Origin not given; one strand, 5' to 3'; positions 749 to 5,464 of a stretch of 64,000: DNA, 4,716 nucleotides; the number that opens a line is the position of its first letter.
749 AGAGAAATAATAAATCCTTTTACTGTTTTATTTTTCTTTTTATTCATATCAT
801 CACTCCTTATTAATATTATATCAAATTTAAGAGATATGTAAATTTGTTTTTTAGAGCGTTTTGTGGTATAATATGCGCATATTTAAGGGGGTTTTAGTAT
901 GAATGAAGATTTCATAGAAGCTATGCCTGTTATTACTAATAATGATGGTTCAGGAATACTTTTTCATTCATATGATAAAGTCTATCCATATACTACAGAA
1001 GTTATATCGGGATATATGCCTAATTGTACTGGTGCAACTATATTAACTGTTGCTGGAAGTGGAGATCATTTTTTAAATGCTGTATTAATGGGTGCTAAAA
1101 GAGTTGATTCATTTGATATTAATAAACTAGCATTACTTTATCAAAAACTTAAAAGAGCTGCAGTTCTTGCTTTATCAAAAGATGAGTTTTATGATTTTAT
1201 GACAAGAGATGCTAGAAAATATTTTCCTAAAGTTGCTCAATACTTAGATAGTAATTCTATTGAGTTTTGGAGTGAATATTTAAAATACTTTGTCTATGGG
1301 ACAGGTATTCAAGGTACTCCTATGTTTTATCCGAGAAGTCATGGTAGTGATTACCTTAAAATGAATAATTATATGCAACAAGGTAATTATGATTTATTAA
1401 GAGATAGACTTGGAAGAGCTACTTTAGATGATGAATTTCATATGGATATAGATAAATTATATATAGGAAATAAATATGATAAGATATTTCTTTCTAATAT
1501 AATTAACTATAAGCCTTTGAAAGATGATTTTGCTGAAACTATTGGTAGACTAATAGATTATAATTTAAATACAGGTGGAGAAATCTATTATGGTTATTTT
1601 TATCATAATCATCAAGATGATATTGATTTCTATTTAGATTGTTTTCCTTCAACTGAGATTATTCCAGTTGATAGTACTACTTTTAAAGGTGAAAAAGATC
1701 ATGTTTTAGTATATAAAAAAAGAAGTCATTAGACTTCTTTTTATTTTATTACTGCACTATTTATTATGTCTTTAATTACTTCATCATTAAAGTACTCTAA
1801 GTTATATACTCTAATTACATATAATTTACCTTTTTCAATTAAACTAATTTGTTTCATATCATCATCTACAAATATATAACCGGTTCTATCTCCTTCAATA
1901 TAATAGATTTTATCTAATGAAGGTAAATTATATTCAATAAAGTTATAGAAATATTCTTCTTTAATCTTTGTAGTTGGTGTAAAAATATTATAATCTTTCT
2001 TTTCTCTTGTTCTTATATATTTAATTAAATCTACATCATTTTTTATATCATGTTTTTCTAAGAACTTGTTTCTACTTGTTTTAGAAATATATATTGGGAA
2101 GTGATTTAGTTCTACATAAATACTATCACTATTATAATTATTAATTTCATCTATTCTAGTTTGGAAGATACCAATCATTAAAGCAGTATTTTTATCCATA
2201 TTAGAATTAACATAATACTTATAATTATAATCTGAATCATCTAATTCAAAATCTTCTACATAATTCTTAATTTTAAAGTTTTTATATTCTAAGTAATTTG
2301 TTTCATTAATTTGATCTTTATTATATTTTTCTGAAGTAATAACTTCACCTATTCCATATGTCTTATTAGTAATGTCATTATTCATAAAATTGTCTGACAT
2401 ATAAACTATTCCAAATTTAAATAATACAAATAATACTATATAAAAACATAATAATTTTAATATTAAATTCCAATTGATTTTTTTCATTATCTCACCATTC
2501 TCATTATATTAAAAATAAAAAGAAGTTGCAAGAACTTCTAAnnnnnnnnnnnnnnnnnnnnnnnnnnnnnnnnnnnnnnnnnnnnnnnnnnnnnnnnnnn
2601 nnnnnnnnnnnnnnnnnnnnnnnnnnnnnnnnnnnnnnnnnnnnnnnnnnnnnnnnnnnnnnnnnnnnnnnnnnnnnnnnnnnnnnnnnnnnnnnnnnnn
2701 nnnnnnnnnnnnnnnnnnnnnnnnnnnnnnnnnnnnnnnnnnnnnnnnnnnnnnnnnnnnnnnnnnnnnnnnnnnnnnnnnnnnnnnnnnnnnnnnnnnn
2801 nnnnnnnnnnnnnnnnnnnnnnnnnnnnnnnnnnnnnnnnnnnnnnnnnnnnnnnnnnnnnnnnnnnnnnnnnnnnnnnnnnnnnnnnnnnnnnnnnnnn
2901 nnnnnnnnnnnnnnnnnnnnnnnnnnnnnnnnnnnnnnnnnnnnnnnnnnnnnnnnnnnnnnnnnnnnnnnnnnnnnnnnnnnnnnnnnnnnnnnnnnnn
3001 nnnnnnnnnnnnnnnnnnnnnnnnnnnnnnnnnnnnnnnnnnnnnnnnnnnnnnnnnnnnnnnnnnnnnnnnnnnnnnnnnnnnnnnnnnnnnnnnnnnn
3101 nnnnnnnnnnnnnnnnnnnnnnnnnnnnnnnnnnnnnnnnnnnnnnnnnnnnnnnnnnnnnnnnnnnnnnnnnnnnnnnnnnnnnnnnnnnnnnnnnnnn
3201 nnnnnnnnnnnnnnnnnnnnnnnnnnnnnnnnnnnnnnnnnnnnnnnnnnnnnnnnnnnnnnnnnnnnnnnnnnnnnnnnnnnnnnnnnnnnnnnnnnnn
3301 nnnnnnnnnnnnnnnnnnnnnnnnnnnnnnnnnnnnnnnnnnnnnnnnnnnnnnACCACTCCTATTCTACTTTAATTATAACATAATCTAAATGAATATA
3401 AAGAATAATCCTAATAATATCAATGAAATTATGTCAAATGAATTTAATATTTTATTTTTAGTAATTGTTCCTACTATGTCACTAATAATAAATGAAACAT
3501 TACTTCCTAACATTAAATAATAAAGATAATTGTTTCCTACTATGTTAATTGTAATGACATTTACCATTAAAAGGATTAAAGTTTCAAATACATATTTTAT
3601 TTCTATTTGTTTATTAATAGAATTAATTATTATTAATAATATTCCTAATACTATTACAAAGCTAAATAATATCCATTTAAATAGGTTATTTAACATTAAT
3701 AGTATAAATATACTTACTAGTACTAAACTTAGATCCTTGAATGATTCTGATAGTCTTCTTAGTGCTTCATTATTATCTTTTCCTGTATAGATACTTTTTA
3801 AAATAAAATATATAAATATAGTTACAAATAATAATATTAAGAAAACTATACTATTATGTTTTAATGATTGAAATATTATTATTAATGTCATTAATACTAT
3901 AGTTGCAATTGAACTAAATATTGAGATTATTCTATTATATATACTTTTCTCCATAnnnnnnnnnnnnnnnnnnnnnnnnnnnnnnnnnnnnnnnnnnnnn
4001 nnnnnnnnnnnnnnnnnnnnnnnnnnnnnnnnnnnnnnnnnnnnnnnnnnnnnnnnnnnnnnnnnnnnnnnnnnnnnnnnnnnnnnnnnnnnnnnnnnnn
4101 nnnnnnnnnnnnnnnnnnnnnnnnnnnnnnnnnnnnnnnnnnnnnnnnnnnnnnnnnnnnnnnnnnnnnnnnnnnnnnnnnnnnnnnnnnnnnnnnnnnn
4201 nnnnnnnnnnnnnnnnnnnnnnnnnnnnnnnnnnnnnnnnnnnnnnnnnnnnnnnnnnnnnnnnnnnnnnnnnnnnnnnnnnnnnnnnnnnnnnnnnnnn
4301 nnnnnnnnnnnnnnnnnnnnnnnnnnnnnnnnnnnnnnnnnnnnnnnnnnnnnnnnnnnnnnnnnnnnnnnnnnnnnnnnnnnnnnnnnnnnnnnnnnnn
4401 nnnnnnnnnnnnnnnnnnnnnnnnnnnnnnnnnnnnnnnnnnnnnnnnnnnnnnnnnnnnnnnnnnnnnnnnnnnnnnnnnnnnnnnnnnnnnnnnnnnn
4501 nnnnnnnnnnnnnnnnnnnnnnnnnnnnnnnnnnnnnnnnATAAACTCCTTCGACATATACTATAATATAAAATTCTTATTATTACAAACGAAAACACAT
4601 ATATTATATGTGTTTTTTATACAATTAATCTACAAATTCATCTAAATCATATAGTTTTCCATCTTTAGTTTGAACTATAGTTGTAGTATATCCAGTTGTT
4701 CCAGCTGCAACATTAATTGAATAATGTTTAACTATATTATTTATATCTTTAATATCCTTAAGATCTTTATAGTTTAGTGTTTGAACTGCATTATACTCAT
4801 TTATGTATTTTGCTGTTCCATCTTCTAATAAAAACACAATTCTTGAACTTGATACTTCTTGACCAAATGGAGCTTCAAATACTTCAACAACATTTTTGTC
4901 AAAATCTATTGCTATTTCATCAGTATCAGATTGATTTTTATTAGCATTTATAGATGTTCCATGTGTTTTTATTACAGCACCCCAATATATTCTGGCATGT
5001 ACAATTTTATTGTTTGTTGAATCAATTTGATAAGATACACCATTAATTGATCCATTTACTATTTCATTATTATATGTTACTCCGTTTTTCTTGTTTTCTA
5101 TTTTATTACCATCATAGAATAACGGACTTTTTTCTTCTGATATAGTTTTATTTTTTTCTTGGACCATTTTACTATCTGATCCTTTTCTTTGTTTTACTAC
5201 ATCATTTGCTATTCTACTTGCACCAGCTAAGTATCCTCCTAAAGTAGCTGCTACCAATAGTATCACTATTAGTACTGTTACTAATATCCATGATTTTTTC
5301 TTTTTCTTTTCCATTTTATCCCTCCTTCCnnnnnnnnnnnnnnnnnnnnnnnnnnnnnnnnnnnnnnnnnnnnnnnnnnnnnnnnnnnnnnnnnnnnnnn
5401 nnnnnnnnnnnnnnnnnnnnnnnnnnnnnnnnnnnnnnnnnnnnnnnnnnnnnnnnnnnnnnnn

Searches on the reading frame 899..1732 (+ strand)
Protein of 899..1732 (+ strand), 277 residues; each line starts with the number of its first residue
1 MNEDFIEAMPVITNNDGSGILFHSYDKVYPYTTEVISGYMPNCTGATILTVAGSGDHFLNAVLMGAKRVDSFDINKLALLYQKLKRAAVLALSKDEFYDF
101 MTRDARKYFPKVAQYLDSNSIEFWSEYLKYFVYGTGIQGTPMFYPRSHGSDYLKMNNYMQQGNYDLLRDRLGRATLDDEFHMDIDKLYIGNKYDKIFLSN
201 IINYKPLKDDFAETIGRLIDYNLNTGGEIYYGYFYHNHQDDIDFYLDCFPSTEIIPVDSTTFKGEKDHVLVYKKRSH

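Call 15: search_protein_families(library=pfam, proteins=[window:899-1732:+], max_evalue=0.001)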
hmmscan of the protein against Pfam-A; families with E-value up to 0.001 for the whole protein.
window:899-1732:+ (277 aa): 1 family
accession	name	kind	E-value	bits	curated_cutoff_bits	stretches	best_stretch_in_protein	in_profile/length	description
PF11899.13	DUF3419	-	9.3e-11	41.9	28.2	1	46-133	32-125/385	Protein of unknown function (DUF3419)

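Call 26: find_encoding_contigs(protein=window:899-1732:+, flank=10000, max_places=2)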
Protein window:899-1732:+ (277 aa): 6 contigs read that carry it; 2 places shown.
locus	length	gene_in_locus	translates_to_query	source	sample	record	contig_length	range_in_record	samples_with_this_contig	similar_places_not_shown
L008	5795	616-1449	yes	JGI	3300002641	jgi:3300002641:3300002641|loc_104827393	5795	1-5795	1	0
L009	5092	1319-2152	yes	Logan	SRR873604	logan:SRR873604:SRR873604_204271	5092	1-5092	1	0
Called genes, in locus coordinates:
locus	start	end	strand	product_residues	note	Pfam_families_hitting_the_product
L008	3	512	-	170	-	?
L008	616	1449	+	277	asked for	PF11899:DUF3419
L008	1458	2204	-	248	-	-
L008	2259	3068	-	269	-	PF02673:BacA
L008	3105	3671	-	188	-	-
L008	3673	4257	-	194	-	PF01725:Ham1p_like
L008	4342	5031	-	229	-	-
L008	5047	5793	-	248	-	?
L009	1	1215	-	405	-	?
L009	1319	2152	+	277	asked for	PF11899:DUF3419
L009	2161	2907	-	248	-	-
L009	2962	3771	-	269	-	PF02673:BacA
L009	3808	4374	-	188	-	-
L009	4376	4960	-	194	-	PF01725:Ham1p_like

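Call 74: find_encoding_contigs(protein=window:899-1732:+, flank=10000, max_places=10)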
Protein window:899-1732:+ (277 aa): 6 contigs read that carry it; 3 places shown.
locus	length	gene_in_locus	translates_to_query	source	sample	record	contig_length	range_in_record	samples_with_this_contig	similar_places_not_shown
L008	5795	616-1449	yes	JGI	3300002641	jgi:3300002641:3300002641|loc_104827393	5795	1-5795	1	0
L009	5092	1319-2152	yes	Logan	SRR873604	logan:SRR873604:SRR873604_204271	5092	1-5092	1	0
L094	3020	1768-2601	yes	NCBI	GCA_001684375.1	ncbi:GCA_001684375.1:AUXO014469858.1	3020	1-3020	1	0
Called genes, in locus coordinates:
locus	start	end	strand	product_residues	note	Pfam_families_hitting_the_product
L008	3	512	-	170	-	?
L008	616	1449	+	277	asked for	PF11899:DUF3419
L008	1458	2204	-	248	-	-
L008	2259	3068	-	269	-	PF02673:BacA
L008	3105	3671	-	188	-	-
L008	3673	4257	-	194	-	PF01725:Ham1p_like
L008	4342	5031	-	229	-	-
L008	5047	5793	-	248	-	?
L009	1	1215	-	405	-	?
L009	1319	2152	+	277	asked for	PF11899:DUF3419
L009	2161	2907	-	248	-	-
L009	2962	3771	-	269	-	PF02673:BacA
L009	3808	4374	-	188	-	-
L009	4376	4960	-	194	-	PF01725:Ham1p_like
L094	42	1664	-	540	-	-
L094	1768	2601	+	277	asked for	PF11899:DUF3419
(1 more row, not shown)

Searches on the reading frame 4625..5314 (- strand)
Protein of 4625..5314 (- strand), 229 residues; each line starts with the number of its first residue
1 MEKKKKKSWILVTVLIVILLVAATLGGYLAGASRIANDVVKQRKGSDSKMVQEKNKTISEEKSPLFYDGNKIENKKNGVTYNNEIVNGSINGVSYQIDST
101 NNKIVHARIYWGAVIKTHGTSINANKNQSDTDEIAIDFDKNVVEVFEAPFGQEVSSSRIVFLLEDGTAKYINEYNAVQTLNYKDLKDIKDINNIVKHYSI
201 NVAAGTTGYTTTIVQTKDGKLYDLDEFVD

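Call 15: search_protein_families(library=pfam, proteins=[window:4625-5314:-], max_evalue=0.001)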
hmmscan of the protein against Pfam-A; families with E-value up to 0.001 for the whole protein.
window:4625-5314:- (229 aa): 1 family
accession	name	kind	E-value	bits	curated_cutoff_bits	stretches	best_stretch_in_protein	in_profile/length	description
PF22492.2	FimA4_C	-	0.00078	19.5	27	1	48-139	113-202/208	FimA4 pilin C-terminal domain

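Call 78: search_protein_families(library=ncbifam, proteins=[window:4625-5314:-], max_evalue=0.001)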
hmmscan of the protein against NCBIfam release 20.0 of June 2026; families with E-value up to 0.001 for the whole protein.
window:4625-5314:- (229 aa): 0 families
